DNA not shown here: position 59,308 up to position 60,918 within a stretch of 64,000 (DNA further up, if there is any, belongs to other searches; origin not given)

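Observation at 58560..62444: AT-rich island encoding an rSAM/SPASM enzyme with a possible RRE-like N-terminus, a degenerate P-loop protein and two unknown proteins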

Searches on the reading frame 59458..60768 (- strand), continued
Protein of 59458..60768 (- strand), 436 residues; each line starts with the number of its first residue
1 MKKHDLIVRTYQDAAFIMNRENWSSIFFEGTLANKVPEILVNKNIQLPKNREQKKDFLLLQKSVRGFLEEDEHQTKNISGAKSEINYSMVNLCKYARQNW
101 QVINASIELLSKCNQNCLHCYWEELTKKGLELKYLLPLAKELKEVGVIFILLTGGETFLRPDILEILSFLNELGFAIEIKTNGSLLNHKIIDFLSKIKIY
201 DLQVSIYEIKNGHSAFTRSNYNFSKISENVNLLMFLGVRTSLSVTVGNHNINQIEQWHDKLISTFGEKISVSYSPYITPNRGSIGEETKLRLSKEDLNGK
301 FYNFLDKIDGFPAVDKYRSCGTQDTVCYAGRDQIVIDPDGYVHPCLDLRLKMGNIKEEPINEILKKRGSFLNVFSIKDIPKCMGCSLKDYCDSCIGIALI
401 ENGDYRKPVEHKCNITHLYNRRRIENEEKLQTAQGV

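Call 28: search_solved_structures(query=A1, max_evalue=0.001, show_alignments=2)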
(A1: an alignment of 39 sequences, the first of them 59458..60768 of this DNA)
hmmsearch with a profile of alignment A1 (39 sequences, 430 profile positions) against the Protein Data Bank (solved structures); distinct sequences matched with E-value up to 0.001: 23.
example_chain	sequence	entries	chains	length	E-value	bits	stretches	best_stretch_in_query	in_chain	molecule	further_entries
6efn_A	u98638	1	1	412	9.3e-24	87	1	109-367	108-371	Sporulation killing factor maturation protein SkfB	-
6c8v_A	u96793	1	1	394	2.1e-12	49.5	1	114-280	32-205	Coenzyme PQQ synthesis protein E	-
7vob_C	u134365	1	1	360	2.7e-11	45.9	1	114-273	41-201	Cytosylglucuronate decarboxylase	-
7voc_C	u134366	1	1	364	2.8e-11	45.8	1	114-273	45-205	Cytosylglucuronate decarboxylase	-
2fb2_A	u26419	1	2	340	5.9e-11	44.8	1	112-279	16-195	Molybdenum cofactor biosynthesis protein A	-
8ai3_A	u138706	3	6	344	6.7e-11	44.6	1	107-255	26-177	Putative peptide biosynthesis protein YydG | Radical SAM core domain-containing protein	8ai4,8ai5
1tv7_A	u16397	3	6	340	8.6e-11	44.2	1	113-279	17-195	Molybdenum cofactor biosynthesis protein A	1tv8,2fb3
8ai1_A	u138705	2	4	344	9.5e-11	44.1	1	107-255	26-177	Putative peptide biosynthesis protein YydG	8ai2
8ai6_A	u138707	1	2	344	2.6e-10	42.7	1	107-255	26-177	Putative peptide biosynthesis protein YydG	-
7tol_A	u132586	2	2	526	3.6e-10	42.2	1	106-206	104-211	glycerol dibiphytanyl glycerol tetraether - macrocyclic archaeol synthase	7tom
5wgg_A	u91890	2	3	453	4e-10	42.1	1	103-214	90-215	Radical SAM domain protein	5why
9dfu_A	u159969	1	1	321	4.7e-08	35.2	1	109-279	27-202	Radical SAM core domain-containing protein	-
9dfn_A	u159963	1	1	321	1.4e-07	33.6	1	109-279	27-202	Radical SAM core domain-containing protein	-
9dgw_A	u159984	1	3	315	1.7e-07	33.4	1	108-272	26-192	Radical SAM core domain-containing protein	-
7n7i_A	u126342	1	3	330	1.7e-07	33.4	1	108-272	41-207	Viperin-like enzyme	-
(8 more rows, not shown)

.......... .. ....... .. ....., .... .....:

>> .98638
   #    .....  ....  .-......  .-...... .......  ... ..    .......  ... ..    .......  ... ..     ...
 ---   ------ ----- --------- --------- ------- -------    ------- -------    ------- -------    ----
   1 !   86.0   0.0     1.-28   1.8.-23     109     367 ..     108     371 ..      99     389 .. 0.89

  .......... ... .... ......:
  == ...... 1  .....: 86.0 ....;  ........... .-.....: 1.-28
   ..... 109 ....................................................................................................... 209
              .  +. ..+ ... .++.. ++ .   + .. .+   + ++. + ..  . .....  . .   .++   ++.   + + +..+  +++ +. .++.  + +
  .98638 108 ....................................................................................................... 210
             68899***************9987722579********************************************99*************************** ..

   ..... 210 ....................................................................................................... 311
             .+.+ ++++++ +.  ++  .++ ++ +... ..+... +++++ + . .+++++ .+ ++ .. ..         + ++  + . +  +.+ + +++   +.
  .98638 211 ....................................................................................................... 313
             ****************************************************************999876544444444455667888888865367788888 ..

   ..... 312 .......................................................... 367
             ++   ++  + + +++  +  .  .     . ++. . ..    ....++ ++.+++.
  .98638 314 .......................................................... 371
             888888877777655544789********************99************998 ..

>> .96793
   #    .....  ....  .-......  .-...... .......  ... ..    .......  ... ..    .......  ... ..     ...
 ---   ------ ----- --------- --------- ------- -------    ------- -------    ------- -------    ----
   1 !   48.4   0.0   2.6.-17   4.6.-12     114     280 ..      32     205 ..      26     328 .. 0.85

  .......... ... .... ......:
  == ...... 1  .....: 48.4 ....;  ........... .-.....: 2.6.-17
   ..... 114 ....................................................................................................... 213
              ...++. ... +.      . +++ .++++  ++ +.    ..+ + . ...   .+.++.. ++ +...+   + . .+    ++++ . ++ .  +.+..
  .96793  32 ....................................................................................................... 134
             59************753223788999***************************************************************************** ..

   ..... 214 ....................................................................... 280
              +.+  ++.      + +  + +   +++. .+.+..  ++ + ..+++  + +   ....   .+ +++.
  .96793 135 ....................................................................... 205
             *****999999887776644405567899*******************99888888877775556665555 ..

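Call 37: find_related_loci(query=A1, collection=metagenome_contigs, flank=4000)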
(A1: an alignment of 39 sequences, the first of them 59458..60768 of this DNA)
Query A1 (436 aa) in metagenome_contigs; peptide patterns used: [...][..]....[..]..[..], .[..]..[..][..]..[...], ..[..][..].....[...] (x = any residue, [..] = any of these).
132 stretches matched a pattern; 37 encode a relative of the query (tblastn E <= 1e-3); 37 distinct loci.
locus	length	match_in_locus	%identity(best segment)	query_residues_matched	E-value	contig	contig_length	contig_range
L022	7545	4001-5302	70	1-436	0e+0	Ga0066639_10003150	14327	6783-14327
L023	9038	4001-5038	70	1-346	2e-153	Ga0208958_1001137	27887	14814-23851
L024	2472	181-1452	44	5-423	4e-123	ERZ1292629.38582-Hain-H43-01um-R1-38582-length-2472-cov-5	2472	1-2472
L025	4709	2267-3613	43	5-432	3e-117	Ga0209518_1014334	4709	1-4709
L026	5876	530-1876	43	5-432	1e-116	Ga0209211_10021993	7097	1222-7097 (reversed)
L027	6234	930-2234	43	5-428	2e-115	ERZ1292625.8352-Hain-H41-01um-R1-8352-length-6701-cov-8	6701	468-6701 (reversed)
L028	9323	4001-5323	42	2-436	4e-115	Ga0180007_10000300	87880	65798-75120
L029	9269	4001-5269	42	7-423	2e-113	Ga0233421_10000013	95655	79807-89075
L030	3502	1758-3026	44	5-419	2e-114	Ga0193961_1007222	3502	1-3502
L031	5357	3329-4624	42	5-428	7e-111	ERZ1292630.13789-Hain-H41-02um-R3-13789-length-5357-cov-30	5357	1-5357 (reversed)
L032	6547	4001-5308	40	2-428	9e-111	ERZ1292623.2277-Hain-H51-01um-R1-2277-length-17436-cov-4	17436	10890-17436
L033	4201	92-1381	43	5-420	7e-112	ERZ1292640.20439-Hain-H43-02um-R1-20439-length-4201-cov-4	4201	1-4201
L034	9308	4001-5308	41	5-429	1e-110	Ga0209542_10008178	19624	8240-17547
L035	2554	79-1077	47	88-423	8e-111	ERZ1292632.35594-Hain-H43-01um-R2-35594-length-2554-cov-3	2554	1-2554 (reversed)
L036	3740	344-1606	40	7-420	5e-107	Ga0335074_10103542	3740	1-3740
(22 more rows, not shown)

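Call 40: predict_structure(alignment_id=A1)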
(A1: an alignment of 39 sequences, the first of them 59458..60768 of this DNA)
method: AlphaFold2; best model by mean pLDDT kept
length: 436 residues; sequences in the alignment: 39
mean_pLDDT: 91.5   pTM: 0.90
mean pLDDT of the five models: 91.5, 91.3, 90.0, 89.9, 88.7
residues with pLDDT >= 90: 334; 70-90: 82; 50-70: 12; < 50: 8
segments of 3 or more residues with pLDDT < 50: 77-84
pLDDT, mean of each block of 10 residues (from residue 1): 86 96 94 94 86 92 91 56 66 94 97 88 81 97 98 95 98 98 97 98 98 94 98 97 97 98 96 92 77 97 97 87 84 95 91 97 95 92 93 86 93 95 90 82
secondary structure, 60 per line:
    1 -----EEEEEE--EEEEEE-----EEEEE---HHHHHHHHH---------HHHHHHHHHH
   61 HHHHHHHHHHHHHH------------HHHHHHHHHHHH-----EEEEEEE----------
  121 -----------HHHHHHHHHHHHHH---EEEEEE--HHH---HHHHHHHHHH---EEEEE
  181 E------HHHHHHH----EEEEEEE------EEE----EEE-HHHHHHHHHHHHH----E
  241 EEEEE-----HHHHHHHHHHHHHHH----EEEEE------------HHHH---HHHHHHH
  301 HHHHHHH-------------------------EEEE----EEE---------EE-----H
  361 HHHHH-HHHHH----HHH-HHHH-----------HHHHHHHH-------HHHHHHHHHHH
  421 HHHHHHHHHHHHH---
elements in order: E6-11 E14-19 E25-29 H33-41 H51-74 H87-98 E104-110 H132-145 E149-154 H163-172 E176-181 H188-194 E199-205 E212-214 E219-221 H223-235 E240-245 H251-265 E270-274 H287-290 H294-307 E333-336 E341-343 H360-365 H367-371 H380-383 H395-402 H410-433

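Call 43: fold_search(model_id=the predicted structure, library=pdb)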
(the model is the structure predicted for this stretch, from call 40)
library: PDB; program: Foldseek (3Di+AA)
matches with E <= 10: 1539; with E <= 0.001: 130
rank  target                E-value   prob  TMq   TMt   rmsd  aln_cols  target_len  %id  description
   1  5v1q_A                6.2e-16  1.00  0.58  0.59   8.8       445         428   16  Crystal structure of Streptococcus suis SuiB (released 2017-08-30)
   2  5v1s_A                6.6e-16  1.00  0.59  0.60   8.2       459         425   16  Crystal structure of Streptococcus suis SuiB bound to S-adenosylmethionine (released 2017-08-30)
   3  5v1q_B                7.4e-16  1.00  0.59  0.59   9.2       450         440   16  Crystal structure of Streptococcus suis SuiB (released 2017-08-30)
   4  5v1s_B                1.2e-15  1.00  0.59  0.60   9.4       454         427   15  Crystal structure of Streptococcus suis SuiB bound to S-adenosylmethionine (released 2017-08-30)
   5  5v1t_A                5.2e-15  1.00  0.62  0.62   8.3       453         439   16  Crystal structure of Streptococcus suis SuiB bound to precursor peptide SuiA (released 2017-08-30)
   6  5why_A                2.7e-14  1.00  0.55  0.57  17.0       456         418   14  Structural Insights into Thioether Bond Formation in the Biosynthesis of Sactipeptides (released 2017-07-26)
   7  6efn                  3.0e-14  1.00  0.54  0.61   8.8       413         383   17  Structure of a RiPP maturase, SkfB (released 2018-10-24)
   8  6c8v                  3.5e-13  1.00  0.51  0.69   5.3       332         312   18  X-ray structure of PqqE from Methylobacterium extorquens (released 2018-02-14)
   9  4k39_A                3.1e-11  1.00  0.53  0.63   5.6       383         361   18  Native anSMEcpe with bound AdoMet and Cp18Cys peptide (released 2013-05-08)
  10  4k36_B                3.1e-11  1.00  0.53  0.63   5.7       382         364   18  His6 tagged anSMEcpe with bound AdoMet (released 2013-05-08)
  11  4k37_A                3.7e-11  1.00  0.51  0.60   6.4       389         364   17  Native anSMEcpe with bound AdoMet (released 2013-05-08)
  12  7vob                  6.2e-11  1.00  0.45  0.57   8.6       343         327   19  The crystal structure of a Radical SAM Enzyme BlsE involved in the Biosynthesis of Blasticidin S (released 2022-05-04)
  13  4k36_A                7.0e-11  1.00  0.55  0.61   5.5       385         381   19  His6 tagged anSMEcpe with bound AdoMet (released 2013-05-08)
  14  4k38_A                8.9e-11  1.00  0.54  0.62   5.5       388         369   18  Native anSMEcpe with bound AdoMet and Kp18Cys peptide (released 2013-05-08)
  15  4k39_B                1.0e-10  1.00  0.56  0.66   5.1       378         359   18  Native anSMEcpe with bound AdoMet and Cp18Cys peptide (released 2013-05-08)
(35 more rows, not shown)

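Call 45: search_protein_families(library=pfam, alignment_id=A1, max_evalue=0.5)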
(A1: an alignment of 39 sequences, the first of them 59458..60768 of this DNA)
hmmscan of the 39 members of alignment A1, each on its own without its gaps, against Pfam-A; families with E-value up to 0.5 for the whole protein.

A. member 1, window:59458-60768:- (436 aa): 4 families
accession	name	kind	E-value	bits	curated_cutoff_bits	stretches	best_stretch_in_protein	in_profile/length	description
PF04055.27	Radical_SAM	-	5.1e-14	53.2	29.5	1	109-259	3-164/166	Radical SAM superfamily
PF13186.11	SPASM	-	1.9e-10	41.3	21.5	1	327-385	1-66/67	Iron-sulfur cluster-binding domain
PF10576.14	EndIII_4Fe-2S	-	0.18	12.6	20.5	1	380-391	6-17/17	Iron-sulfur binding domain of endonuclease III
PF16958.10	PRP9_N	-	0.34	11.4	27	1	39-90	53-104/150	Pre-mRNA-splicing factor PRP9 N-terminus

B. families by the number of members that match (of 39 scanned): 24 families
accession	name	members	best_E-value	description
PF04055.27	Radical_SAM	39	2e-21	Radical SAM superfamily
PF13186.11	SPASM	39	3.6e-11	Iron-sulfur cluster-binding domain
PF13353.11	Fer4_12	13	8.6e-05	4Fe-4S single cluster domain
PF10576.14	EndIII_4Fe-2S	4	0.18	Iron-sulfur binding domain of endonuclease III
PF19238.5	Radical_SAM_2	3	0.072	Radical SAM-like domain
PF04492.19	Phage_rep_O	1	0.02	Bacteriophage replication protein O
PF12345.13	DUF3641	1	0.038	Protein of unknown function (DUF3641)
PF02761.20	Cbl_N2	1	0.038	CBL proto-oncogene N-terminus, EF hand-like domain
PF10872.14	DUF2740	1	0.047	Protein of unknown function (DUF2740)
PF09406.16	DUF2004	1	0.05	Protein of unknown function (DUF2004)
PF06419.17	COG6_N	1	0.05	Conserved oligomeric complex COG6, N-terminal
PF18305.6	DNA_pol_A_exoN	1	0.077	3' to 5' exonuclease C-terminal domain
PF17755.6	UvrA_DNA-bind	1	0.095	UvrA DNA-binding domain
PF11756.13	YgbA_NO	1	0.099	Nitrous oxide-stimulated promoter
PF20437.3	LonC_helical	1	0.11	Lon-like LonC helical domain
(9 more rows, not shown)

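Call 81: list_cluster_members(proteins=[window:59367-59492:-, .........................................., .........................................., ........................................, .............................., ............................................, window:59458-60768:-, window:60896-61375:-])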
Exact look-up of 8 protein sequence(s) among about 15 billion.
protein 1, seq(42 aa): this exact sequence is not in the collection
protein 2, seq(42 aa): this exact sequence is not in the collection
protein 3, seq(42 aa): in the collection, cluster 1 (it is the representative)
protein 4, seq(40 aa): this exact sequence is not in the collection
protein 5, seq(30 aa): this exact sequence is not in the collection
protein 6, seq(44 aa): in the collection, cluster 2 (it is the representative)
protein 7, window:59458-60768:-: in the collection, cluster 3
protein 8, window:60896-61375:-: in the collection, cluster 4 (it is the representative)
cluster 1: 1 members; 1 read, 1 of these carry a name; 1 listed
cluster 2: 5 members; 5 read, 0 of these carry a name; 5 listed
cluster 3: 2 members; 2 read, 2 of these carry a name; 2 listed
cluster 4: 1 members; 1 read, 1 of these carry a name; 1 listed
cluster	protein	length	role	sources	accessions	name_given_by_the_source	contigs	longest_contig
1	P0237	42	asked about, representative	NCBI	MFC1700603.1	hypothetical protein ACFLZ0_00430 [Patescibacteria group bacterium]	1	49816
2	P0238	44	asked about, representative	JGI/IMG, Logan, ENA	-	-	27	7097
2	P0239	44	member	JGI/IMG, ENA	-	-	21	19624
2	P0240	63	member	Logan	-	-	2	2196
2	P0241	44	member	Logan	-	-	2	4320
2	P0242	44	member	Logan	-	-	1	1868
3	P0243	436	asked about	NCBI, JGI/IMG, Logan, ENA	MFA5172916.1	MAG: radical SAM protein [Candidatus Paceibacterota bacterium]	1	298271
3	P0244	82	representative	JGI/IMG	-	radical SAM protein with 4Fe4S-binding SPASM domain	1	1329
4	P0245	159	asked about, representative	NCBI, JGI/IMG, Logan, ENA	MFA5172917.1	MAG: hypothetical protein WC435_00735 [Candidatus Paceibacterota bacterium]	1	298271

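Call 109: search_protein_families(library=pfam, proteins=[L015:6555-8387:+, L017:6168-8069:+, L008:6972-8681:-], max_evalue=0.001)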
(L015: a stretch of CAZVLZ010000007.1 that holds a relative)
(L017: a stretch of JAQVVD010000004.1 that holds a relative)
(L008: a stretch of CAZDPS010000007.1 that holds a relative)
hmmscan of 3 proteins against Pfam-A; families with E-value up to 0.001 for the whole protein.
L015:6555-8387:+ (610 aa): 6 families
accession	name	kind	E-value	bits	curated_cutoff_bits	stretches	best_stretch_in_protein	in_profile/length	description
PF00005.33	ABC_tran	-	1.4e-31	110.3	25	1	381-535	1-137/137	ABC transporter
PF13304.12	AAA_21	-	6.3e-08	33.5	27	0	395-429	3-54/304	AAA domain, putative AbiEii toxin, Type IV TA system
PF02463.25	SMC_N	-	1.2e-06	28.6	40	1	446-579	135-213/220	RecF/RecN/SMC N terminal domain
PF13175.12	AAA_15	-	6.5e-05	23.2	32.1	1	381-433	14-69/374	AAA ATPase domain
PF00664.28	ABC_membrane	-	0.00036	20.8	28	1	39-309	1-266/274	ABC transporter transmembrane region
PF06414.18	Zeta_toxin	-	0.00073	19.5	22.3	0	396-432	21-57/199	Zeta toxin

L017:6168-8069:+ (633 aa): 5 families
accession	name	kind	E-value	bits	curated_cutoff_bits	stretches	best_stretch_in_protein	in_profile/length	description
PF00005.33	ABC_tran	-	4.5e-31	108.7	25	1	404-558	1-137/137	ABC transporter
PF13304.12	AAA_21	-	1.4e-08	35.6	27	0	530-586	238-298/304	AAA domain, putative AbiEii toxin, Type IV TA system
PF02463.25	SMC_N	-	7.9e-08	32.4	40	1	459-601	74-212/220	RecF/RecN/SMC N terminal domain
PF00664.28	ABC_membrane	-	1.4e-06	28.7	28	1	64-334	3-268/274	ABC transporter transmembrane region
PF13175.12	AAA_15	-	0.00033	20.8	32.1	1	405-441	15-50/374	AAA ATPase domain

L008:6972-8681:- (570 aa): 2 families
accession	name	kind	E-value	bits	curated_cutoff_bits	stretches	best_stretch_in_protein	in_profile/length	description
PF00005.33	ABC_tran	-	1e-25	91.4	25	1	342-495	1-137/137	ABC transporter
PF13304.12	AAA_21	-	1.8e-07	31.9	27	0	468-524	239-299/304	AAA domain, putative AbiEii toxin, Type IV TA system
